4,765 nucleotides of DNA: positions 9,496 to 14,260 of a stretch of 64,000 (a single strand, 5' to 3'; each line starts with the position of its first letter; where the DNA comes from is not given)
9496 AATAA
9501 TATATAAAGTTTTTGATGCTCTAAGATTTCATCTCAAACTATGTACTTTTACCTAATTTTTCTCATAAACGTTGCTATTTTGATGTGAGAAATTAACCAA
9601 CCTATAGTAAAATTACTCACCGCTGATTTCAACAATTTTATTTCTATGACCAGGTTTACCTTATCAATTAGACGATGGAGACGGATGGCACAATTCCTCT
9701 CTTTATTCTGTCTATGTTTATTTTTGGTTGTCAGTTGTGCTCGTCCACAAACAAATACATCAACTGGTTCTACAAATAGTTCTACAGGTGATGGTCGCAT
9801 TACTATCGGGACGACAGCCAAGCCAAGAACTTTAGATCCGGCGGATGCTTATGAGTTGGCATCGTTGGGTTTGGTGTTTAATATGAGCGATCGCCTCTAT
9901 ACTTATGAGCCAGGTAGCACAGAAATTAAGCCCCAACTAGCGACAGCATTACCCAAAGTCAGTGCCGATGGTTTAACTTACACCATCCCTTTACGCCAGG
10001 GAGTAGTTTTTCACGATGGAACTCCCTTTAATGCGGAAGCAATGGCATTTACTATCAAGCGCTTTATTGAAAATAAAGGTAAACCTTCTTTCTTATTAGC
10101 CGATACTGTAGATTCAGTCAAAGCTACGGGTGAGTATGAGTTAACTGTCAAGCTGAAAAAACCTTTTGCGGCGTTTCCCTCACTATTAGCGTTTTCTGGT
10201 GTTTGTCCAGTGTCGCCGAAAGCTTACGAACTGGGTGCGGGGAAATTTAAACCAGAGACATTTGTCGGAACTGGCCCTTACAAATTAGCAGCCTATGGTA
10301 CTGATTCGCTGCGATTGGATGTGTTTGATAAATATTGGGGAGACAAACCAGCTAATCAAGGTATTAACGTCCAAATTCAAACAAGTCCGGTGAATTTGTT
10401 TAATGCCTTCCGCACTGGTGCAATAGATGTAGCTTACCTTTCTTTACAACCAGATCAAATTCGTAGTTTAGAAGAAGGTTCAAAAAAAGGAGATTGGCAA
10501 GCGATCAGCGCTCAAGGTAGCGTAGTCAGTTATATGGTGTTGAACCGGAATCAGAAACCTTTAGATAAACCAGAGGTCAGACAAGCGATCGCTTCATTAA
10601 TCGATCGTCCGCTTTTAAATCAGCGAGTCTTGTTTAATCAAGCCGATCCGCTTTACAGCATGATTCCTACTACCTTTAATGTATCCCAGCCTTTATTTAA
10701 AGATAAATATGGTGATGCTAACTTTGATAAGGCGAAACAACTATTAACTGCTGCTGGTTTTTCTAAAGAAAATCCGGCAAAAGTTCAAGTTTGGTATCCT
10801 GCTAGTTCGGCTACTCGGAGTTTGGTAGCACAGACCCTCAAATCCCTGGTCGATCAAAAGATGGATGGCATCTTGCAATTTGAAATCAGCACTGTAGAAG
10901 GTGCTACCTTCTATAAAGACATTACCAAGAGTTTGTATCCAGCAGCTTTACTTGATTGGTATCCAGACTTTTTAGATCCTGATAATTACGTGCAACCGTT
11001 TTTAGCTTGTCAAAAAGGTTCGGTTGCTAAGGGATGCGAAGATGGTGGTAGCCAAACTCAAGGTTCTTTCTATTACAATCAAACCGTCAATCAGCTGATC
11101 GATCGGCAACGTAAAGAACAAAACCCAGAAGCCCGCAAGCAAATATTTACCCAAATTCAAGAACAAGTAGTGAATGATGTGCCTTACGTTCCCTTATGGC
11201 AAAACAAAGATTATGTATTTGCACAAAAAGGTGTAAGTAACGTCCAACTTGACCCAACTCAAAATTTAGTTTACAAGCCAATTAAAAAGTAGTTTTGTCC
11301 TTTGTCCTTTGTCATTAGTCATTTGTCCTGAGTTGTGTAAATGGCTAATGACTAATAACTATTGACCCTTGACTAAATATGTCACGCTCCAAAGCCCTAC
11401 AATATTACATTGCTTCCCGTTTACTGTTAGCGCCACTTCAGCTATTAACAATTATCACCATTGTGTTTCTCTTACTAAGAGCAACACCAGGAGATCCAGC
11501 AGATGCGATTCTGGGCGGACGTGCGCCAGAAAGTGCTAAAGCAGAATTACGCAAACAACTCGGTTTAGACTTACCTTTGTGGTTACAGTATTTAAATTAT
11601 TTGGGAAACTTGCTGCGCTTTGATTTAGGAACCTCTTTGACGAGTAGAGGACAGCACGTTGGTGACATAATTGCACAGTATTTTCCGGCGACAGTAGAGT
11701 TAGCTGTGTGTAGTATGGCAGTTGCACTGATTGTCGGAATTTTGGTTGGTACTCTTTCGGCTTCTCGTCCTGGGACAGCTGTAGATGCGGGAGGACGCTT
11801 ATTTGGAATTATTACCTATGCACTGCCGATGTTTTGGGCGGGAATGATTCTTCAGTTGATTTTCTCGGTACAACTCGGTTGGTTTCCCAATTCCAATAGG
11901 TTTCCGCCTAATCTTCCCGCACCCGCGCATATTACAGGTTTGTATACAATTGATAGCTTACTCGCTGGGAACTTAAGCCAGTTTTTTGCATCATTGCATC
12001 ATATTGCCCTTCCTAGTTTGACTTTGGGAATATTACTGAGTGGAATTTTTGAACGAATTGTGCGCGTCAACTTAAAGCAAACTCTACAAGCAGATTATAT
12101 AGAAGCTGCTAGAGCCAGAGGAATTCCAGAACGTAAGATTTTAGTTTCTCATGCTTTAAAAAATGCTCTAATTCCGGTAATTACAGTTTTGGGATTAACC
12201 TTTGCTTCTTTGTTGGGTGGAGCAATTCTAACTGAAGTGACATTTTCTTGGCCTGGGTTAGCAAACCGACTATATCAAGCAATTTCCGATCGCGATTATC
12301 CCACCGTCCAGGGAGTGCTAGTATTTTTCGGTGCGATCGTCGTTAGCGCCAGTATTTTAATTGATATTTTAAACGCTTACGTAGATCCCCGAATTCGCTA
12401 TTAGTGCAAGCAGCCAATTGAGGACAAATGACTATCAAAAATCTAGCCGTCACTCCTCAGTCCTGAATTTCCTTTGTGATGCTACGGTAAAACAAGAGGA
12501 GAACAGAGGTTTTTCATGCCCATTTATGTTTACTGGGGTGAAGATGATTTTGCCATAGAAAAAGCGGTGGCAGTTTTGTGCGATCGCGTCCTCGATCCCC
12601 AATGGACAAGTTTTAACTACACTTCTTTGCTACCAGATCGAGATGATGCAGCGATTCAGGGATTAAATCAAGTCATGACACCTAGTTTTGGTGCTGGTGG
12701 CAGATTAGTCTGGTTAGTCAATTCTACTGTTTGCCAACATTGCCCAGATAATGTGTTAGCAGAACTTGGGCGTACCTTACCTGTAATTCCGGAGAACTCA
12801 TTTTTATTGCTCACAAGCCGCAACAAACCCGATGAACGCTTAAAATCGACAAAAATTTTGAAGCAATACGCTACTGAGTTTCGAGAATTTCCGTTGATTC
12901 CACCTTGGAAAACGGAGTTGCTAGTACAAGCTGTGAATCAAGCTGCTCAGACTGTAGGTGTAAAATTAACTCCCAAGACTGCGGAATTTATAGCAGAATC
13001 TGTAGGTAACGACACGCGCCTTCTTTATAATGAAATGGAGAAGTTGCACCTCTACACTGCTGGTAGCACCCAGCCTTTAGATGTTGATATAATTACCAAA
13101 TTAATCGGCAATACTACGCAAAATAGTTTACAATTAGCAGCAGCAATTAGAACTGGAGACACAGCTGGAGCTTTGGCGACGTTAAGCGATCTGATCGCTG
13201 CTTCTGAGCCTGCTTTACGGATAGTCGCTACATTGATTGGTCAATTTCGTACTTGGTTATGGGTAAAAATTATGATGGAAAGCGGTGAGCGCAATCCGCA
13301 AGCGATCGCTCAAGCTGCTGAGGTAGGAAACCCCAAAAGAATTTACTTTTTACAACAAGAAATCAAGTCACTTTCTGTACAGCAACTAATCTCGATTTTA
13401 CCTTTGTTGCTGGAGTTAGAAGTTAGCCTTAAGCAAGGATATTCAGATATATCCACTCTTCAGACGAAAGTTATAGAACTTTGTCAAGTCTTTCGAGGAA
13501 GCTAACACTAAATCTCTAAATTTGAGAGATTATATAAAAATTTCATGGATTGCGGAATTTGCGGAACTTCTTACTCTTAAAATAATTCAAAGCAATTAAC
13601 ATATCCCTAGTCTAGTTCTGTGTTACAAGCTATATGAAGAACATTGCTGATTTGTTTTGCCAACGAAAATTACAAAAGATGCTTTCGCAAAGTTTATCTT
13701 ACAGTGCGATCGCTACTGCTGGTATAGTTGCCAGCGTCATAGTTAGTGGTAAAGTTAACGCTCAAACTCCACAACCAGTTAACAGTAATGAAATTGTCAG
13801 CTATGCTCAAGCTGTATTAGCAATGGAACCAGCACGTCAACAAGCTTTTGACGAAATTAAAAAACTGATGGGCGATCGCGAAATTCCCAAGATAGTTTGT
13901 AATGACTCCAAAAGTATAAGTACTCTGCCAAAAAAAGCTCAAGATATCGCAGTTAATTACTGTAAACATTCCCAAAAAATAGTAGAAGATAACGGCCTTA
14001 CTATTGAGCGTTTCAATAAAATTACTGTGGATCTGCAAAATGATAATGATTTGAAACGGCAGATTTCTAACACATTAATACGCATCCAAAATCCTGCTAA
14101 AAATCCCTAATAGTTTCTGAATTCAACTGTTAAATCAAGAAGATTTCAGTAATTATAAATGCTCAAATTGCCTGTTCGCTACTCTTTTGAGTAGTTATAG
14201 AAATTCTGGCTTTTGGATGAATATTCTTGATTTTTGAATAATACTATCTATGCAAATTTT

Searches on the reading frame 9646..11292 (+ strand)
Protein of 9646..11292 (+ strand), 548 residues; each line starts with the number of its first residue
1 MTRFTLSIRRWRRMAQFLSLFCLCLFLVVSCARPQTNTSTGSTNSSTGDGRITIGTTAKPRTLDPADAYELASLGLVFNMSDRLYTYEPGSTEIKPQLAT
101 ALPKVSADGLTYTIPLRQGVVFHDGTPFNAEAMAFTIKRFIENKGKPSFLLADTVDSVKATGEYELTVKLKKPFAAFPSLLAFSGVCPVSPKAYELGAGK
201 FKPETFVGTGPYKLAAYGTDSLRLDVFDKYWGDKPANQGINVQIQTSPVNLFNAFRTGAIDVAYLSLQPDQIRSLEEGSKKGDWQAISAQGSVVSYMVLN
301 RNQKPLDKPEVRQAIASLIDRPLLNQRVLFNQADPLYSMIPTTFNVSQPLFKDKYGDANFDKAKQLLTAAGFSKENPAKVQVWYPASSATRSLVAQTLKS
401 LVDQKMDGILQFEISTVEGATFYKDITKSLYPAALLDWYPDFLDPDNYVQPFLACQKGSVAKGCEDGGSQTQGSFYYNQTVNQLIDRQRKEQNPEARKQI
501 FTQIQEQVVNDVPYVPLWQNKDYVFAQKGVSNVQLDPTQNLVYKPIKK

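Call 8: search_protein_families(library=pfam, proteins=[window:9646-11292:+], max_evalue=0.001)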
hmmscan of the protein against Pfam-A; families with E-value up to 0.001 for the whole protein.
window:9646-11292:+ (548 aa): 1 family
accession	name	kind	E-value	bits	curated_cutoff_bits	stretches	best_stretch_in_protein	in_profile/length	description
PF00496.27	SBP_bac_5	-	2.8e-80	270.6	32.4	1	93-457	1-365/368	Bacterial extracellular solute-binding proteins, family 5 Middle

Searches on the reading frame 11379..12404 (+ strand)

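Call 8: search_protein_families(library=pfam, proteins=[window:11379-12404:+], max_evalue=0.001)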
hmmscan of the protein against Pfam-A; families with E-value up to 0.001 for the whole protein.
window:11379-12404:+ (341 aa): 2 families
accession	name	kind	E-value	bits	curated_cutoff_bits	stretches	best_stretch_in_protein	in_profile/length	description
PF00528.27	BPD_transp_1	-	1.2e-39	136.4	26.4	1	120-340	1-183/184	Binding-protein-dependent transport system inner membrane component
PF19300.4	BPD_transp_1_N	-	7.6e-10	39.4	23.8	1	10-79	4-73/114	Binding-prot-dependent transport system membrane comp, N-term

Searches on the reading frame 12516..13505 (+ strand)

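Call 8: search_protein_families(library=pfam, proteins=[window:12516-13505:+], max_evalue=0.001)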
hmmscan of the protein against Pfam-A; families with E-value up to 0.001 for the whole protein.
window:12516-13505:+ (329 aa): 2 families
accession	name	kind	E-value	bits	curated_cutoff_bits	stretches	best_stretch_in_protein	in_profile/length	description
PF06144.19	DNA_pol3_delta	-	8.7e-25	87.6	21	1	4-124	1-123/124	DNA polymerase III, delta subunit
PF21694.2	DNA_pol3_delta_C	-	3.5e-16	59.8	27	1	202-311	2-109/121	DNA polymerase III delta subunit, C-terminal domain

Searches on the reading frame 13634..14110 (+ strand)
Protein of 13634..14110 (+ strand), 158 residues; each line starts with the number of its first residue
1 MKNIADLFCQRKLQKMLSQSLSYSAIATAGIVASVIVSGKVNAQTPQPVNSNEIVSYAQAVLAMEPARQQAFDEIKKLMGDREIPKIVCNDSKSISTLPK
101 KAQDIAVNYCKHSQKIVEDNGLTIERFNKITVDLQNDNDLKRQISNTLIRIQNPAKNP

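Call 8: search_protein_families(library=pfam, proteins=[window:13634-14110:+], max_evalue=0.001)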
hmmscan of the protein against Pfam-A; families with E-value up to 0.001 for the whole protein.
window:13634-14110:+ (158 aa): 1 family
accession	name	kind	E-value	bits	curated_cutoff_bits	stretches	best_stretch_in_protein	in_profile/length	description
PF13767.11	DUF4168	-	1.8e-32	112.7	25.8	1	51-144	2-95/95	Domain of unknown function (DUF4168)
